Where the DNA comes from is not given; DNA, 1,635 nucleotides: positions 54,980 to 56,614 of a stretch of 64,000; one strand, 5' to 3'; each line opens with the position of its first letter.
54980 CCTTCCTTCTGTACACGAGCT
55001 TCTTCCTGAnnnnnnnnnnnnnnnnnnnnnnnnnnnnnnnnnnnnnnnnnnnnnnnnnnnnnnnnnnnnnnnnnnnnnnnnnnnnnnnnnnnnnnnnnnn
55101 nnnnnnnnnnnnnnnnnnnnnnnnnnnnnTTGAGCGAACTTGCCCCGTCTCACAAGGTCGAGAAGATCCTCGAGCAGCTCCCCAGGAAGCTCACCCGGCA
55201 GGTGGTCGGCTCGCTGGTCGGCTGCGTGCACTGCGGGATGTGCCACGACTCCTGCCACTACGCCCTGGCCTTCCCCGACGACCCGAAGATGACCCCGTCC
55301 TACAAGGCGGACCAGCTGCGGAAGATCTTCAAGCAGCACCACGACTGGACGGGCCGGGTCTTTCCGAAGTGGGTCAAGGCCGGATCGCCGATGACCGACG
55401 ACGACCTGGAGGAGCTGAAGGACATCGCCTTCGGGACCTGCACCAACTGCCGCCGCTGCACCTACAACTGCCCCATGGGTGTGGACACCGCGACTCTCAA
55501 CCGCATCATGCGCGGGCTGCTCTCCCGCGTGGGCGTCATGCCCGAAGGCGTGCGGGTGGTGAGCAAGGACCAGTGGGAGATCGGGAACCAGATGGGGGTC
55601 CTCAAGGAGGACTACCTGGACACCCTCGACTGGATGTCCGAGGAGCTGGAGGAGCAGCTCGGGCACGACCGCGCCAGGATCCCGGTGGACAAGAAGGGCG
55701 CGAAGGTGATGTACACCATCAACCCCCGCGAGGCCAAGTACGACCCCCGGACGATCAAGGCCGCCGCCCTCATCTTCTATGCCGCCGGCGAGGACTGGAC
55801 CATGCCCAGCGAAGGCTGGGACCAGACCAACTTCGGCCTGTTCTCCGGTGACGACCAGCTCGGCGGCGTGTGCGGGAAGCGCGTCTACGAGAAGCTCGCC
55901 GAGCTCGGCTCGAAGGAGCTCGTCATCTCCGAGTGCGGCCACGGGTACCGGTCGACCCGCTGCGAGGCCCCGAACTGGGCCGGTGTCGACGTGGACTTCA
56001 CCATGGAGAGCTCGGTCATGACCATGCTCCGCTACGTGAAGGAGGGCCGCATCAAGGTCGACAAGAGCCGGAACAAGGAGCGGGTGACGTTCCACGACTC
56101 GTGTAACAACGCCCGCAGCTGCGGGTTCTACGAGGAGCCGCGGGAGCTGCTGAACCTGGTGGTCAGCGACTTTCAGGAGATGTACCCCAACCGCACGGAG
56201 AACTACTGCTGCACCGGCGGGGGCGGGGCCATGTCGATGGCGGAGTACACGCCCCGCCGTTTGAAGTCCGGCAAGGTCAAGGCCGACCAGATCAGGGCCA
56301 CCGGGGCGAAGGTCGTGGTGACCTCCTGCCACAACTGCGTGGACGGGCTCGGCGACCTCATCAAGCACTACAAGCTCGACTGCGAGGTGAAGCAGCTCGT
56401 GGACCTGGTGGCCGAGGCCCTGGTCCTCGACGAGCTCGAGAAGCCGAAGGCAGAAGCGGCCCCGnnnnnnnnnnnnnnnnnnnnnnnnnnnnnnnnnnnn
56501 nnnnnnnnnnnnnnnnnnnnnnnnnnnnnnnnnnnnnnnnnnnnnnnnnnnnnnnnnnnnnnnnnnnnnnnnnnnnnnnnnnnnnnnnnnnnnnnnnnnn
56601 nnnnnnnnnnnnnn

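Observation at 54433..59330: Quinone/thiol redox module wired to a two-component system: NarI-like cytochrome b plus HdrD-like Fe-S/CCG protein carrying a C-terminal receiver domain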

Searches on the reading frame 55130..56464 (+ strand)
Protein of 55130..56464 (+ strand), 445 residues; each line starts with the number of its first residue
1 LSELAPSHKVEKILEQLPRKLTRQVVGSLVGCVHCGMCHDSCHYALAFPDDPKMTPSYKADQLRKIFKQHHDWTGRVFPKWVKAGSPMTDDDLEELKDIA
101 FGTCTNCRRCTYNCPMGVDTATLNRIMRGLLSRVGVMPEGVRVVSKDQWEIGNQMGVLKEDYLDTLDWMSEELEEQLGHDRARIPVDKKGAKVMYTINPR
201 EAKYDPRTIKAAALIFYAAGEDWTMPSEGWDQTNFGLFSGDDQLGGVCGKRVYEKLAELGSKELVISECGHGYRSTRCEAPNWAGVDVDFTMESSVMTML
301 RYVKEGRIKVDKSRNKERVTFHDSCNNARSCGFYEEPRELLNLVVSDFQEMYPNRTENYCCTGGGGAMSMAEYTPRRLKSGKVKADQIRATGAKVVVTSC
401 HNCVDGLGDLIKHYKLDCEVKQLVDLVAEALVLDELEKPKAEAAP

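Call 20: search_protein_representatives(protein=window:55130-56464:+)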
Query: 445 residues. Proteins with E-value up to 0.001 (for the whole library): 4576; up to 1e-10: 1570; up to 1e-30: 216. The best 150 are listed.
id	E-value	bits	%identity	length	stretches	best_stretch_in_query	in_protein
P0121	5.5e-176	602.1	79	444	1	116-439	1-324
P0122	1.2e-173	594.3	58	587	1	8-436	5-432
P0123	1.2e-141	488.9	81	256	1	126-381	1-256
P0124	2.5e-131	454.9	70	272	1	2-272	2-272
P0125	2.3e-120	418.7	45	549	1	20-434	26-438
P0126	7.7e-115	400.5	60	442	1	5-285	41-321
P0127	1.7e-113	396.1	41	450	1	4-439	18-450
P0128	1.4e-105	370.0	73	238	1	219-435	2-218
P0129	2.1e-103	362.9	66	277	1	8-236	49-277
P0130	5.8e-103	361.4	71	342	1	28-244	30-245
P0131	2.0e-102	359.6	71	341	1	225-436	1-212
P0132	1.0e-97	344.1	46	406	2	101-433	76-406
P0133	3.2e-97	342.4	68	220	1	7-218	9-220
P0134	7.3e-94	331.4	38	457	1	13-432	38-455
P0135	1.8e-90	320.2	52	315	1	116-426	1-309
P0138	5.3e-88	312.1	39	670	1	17-431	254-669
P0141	2.3e-85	303.3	39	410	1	29-432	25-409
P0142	2.6e-84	299.9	38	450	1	4-433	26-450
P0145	3.2e-77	276.5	36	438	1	20-432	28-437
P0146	4.5e-77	276.0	36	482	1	30-435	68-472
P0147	1.5e-76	274.3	39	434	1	29-440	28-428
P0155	2.0e-72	260.7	35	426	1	24-434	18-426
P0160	9.0e-71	255.3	34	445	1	9-435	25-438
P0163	1.7e-69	251.1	34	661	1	13-434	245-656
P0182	2.9e-60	220.6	31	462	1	29-432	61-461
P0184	9.8e-60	218.9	30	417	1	9-431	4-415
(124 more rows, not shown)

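Call 21: search_protein_families(library=pfam, proteins=[P0122, P0125, P0127, P0134, P0138, P0163, P0142, P0146], max_evalue=0.0001)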
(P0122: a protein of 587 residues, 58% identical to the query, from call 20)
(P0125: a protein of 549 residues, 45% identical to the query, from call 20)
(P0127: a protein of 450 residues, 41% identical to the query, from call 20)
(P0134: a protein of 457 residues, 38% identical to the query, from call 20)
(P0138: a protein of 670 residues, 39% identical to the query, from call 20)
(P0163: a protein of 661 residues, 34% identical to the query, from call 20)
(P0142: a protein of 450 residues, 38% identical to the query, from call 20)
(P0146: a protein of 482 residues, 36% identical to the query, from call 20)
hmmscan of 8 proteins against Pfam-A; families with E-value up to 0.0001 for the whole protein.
P0122 (587 aa): 4 families
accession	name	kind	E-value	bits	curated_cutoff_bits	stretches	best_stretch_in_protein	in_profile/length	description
PF00072.30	Response_reg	-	1.2e-18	67.7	30.2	1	460-580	1-110/111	Response regulator receiver domain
PF02754.22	CCG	-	1.2e-13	51.4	20.6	1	315-399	1-80/85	Cysteine-rich domain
PF13183.11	Fer4_8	-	3.4e-11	44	27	1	26-114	2-68/68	4Fe-4S dicluster domain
PF13534.11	Fer4_17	-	3.4e-08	34.4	22.2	1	29-115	2-61/61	4Fe-4S dicluster domain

P0125 (549 aa): 4 families
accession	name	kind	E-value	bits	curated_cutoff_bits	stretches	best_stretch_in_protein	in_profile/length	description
PF04358.19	DsrC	-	1.8e-15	57.7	24.9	1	449-537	7-105/107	DsrC like protein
PF13183.11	Fer4_8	-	2.4e-10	41.2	27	1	36-123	3-68/68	4Fe-4S dicluster domain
PF02754.22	CCG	-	8.7e-10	39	20.6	1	323-411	1-84/85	Cysteine-rich domain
PF13534.11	Fer4_17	-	1.7e-08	35.3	22.2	1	38-124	2-61/61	4Fe-4S dicluster domain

P0127 (450 aa): 5 families
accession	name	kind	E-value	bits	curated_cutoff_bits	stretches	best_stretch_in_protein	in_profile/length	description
PF02754.22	CCG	-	5e-13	49.4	20.6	1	330-418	1-84/85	Cysteine-rich domain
PF13183.11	Fer4_8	-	5e-09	37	27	1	42-129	2-68/68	4Fe-4S dicluster domain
PF13534.11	Fer4_17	-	1.4e-06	29.2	22.2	1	44-129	1-60/61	4Fe-4S dicluster domain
PF12838.12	Fer4_7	-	2.4e-06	28.4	27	1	45-129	2-52/52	4Fe-4S dicluster domain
PF13187.11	Fer4_9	-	3.1e-05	24.4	27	0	37-56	34-48/52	4Fe-4S dicluster domain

P0134 (457 aa): 8 families
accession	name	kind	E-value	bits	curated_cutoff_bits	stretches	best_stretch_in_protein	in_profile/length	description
PF02754.22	CCG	-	2.1e-15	57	20.6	1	342-431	1-85/85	Cysteine-rich domain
PF13183.11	Fer4_8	-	1.5e-08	35.5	27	1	54-141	2-68/68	4Fe-4S dicluster domain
PF13534.11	Fer4_17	-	1e-06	29.6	22.2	0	121-142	40-61/61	4Fe-4S dicluster domain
PF13187.11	Fer4_9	-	1.2e-06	28.9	27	0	126-140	36-50/52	4Fe-4S dicluster domain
PF00037.32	Fer4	-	7.6e-06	26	21.1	0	125-140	6-21/24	4Fe-4S binding domain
PF13237.11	Fer4_10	-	1.7e-05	25.1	25.5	0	125-142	7-26/53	4Fe-4S dicluster domain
PF12837.12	Fer4_6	-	2.1e-05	24.7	25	0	50-70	2-22/24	4Fe-4S binding domain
PF12797.12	Fer4_2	-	4.3e-05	23.7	24.5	0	51-68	4-21/22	4Fe-4S binding domain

P0138 (670 aa): 6 families
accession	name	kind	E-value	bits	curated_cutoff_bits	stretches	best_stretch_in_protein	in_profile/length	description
PF02754.22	CCG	-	4.2e-14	52.9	20.6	1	557-646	2-85/85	Cysteine-rich domain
PF13183.11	Fer4_8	-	1.2e-11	45.4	27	1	265-353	1-68/68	4Fe-4S dicluster domain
PF13534.11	Fer4_17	-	8.9e-09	36.2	22.2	1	268-354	1-61/61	4Fe-4S dicluster domain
PF13187.11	Fer4_9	-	2.8e-06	27.7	27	0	256-280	24-48/52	4Fe-4S dicluster domain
PF00037.32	Fer4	-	2.8e-05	24.2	21.1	0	337-352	6-21/24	4Fe-4S binding domain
PF12838.12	Fer4_7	-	3.6e-05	24.6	27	1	269-353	2-52/52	4Fe-4S dicluster domain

P0163 (661 aa): 6 families
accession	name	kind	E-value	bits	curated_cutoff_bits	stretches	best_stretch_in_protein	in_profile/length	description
PF02754.22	CCG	-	1.3e-14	54.5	20.6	1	541-629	1-84/85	Cysteine-rich domain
PF02665.19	Nitrate_red_gam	-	4.7e-13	49.7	22.9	1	60-213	41-200/217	Nitrate reductase gamma subunit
PF13183.11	Fer4_8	-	7.1e-12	46.1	27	1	261-347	2-68/68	4Fe-4S dicluster domain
PF13534.11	Fer4_17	-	1.8e-08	35.2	22.2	1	264-348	2-61/61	4Fe-4S dicluster domain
PF13187.11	Fer4_9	-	2e-06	28.2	27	0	328-345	32-49/52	4Fe-4S dicluster domain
PF13237.11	Fer4_10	-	4.4e-06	27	25.5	0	332-354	8-22/53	4Fe-4S dicluster domain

P0142 (450 aa): 9 families
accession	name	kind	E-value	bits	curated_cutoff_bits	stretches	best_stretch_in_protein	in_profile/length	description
PF13183.11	Fer4_8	-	9.8e-13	48.9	27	1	53-139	2-68/68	4Fe-4S dicluster domain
PF02754.22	CCG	-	1.2e-12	48.1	20.6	1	337-424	1-84/85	Cysteine-rich domain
PF13534.11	Fer4_17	-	8.4e-09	36.3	22.2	1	56-140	2-61/61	4Fe-4S dicluster domain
PF12838.12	Fer4_7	-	1e-06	29.6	27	1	56-139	2-52/52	4Fe-4S dicluster domain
PF13187.11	Fer4_9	-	1.2e-06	28.8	27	0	46-68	34-49/52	4Fe-4S dicluster domain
PF13237.11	Fer4_10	-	7.7e-06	26.2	25.5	0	53-66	6-19/53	4Fe-4S dicluster domain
PF00037.32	Fer4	-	1e-05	25.6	21.1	0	53-66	5-18/24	4Fe-4S binding domain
PF12797.12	Fer4_2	-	1.8e-05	24.9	24.5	0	52-67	6-21/22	4Fe-4S binding domain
PF12837.12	Fer4_6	-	3.5e-05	24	25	0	54-68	7-21/24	4Fe-4S binding domain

P0146 (482 aa): 2 families
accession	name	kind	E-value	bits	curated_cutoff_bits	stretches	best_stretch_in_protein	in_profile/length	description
PF02754.22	CCG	-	6.3e-12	45.9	20.6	1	355-445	1-85/85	Cysteine-rich domain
PF13183.11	Fer4_8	-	7.3e-08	33.3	27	1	67-154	2-68/68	4Fe-4S dicluster domain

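Call 23: search_protein_families(library=ncbifam, proteins=[P0125], max_evalue=0.001)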
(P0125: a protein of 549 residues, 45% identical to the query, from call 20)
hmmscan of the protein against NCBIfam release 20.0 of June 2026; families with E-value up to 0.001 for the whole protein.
P0125 (549 aa): 13 families
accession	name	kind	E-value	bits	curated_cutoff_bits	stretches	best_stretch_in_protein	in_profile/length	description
NF045711.1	sulf_resp_HmcF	equivalog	3.3e-87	293.2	750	1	27-439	51-453/457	sulfate respiration complex iron-sulfur protein HmcF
NF045724.1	ferredox_TmcB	equivalog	5.9e-80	268.9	735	1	29-426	34-419/430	electron transfer complex ferredoxin TmcB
NF045796.1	DsrK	equivalog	7.1e-75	252.3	400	1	28-441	42-441/453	sulfate reduction electron transfer complex DsrMKJOP subunit DsrK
NF045670.1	quin_L_LdhH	equivalog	3.2e-20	72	800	1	241-430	512-704/706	L-lactate dehydrogenase (quinone) large subunit LdhH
NF004898.0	PRK06259.1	equivalog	1.1e-18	67.2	385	1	265-433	331-486/488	fumarate reductase (CoM/CoB) subunit TfrB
TIGR03342.1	dsrC_tusE_dsvC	subfamily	2e-11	44.2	53.5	1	449-537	8-106/108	TusE/DsrC/DsvC family sulfur relay protein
NF008369.0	PRK11168.1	equivalog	1.9e-10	40.2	278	1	88-149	40-98/401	anaerobic glycerol-3-phosphate dehydrogenase subunit C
NF008434.0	PRK11274.1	equivalog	1.2e-09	37.6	333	0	296-413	279-390/409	glycolate oxidase subunit GlcF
NF045663.1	diclust_near_Sec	equivalog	6.8e-09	34.4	530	1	251-416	474-623/759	pyridine nucleotide-disulfide oxidoreductase/dicluster-binding protein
TIGR03379.1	glycerol3P_GlpC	equivalog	4.2e-08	32.3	279.9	1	88-153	34-98/397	anaerobic glycerol-3-phosphate dehydrogenase subunit GlpC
NF008562.0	PRK11508.1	equivalog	1.5e-07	31.5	191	1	444-499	4-58/109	sulfurtransferase TusE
NF005746.0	PRK07570.1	subfamily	6.6e-05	22.3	243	1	35-137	156-242/250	succinate dehydrogenase/fumarate reductase iron-sulfur subunit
TIGR00273.1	TIGR00273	equivalog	0.00011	21.3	444.8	0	100-136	337-372/432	LutB/LldF family L-lactate oxidation iron-sulfur protein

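Call 34: search_solved_structures(query=window:55130-56464:+, max_evalue=1, show_alignments=4)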
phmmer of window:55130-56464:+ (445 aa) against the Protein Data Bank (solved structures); distinct sequences matched with E-value up to 1: 4.
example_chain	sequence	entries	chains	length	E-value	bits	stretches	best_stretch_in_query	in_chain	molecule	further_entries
9ojn_A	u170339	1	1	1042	8.3e-12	47.7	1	101-436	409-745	Iron-sulfur-binding reductase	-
5odc_C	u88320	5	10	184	0.0032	19.4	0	80-128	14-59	Heterodisulfide reductase, subunit C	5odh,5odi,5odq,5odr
9sfi_E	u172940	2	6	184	0.048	15.5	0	82-129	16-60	H(2)/formate:CoB-CoM heterodisulfide,ferredoxin reductase subunit C2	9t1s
7bkb_E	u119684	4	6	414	0.29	12.9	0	93-124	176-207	Formate dehydrogenase, beta subunit (F420)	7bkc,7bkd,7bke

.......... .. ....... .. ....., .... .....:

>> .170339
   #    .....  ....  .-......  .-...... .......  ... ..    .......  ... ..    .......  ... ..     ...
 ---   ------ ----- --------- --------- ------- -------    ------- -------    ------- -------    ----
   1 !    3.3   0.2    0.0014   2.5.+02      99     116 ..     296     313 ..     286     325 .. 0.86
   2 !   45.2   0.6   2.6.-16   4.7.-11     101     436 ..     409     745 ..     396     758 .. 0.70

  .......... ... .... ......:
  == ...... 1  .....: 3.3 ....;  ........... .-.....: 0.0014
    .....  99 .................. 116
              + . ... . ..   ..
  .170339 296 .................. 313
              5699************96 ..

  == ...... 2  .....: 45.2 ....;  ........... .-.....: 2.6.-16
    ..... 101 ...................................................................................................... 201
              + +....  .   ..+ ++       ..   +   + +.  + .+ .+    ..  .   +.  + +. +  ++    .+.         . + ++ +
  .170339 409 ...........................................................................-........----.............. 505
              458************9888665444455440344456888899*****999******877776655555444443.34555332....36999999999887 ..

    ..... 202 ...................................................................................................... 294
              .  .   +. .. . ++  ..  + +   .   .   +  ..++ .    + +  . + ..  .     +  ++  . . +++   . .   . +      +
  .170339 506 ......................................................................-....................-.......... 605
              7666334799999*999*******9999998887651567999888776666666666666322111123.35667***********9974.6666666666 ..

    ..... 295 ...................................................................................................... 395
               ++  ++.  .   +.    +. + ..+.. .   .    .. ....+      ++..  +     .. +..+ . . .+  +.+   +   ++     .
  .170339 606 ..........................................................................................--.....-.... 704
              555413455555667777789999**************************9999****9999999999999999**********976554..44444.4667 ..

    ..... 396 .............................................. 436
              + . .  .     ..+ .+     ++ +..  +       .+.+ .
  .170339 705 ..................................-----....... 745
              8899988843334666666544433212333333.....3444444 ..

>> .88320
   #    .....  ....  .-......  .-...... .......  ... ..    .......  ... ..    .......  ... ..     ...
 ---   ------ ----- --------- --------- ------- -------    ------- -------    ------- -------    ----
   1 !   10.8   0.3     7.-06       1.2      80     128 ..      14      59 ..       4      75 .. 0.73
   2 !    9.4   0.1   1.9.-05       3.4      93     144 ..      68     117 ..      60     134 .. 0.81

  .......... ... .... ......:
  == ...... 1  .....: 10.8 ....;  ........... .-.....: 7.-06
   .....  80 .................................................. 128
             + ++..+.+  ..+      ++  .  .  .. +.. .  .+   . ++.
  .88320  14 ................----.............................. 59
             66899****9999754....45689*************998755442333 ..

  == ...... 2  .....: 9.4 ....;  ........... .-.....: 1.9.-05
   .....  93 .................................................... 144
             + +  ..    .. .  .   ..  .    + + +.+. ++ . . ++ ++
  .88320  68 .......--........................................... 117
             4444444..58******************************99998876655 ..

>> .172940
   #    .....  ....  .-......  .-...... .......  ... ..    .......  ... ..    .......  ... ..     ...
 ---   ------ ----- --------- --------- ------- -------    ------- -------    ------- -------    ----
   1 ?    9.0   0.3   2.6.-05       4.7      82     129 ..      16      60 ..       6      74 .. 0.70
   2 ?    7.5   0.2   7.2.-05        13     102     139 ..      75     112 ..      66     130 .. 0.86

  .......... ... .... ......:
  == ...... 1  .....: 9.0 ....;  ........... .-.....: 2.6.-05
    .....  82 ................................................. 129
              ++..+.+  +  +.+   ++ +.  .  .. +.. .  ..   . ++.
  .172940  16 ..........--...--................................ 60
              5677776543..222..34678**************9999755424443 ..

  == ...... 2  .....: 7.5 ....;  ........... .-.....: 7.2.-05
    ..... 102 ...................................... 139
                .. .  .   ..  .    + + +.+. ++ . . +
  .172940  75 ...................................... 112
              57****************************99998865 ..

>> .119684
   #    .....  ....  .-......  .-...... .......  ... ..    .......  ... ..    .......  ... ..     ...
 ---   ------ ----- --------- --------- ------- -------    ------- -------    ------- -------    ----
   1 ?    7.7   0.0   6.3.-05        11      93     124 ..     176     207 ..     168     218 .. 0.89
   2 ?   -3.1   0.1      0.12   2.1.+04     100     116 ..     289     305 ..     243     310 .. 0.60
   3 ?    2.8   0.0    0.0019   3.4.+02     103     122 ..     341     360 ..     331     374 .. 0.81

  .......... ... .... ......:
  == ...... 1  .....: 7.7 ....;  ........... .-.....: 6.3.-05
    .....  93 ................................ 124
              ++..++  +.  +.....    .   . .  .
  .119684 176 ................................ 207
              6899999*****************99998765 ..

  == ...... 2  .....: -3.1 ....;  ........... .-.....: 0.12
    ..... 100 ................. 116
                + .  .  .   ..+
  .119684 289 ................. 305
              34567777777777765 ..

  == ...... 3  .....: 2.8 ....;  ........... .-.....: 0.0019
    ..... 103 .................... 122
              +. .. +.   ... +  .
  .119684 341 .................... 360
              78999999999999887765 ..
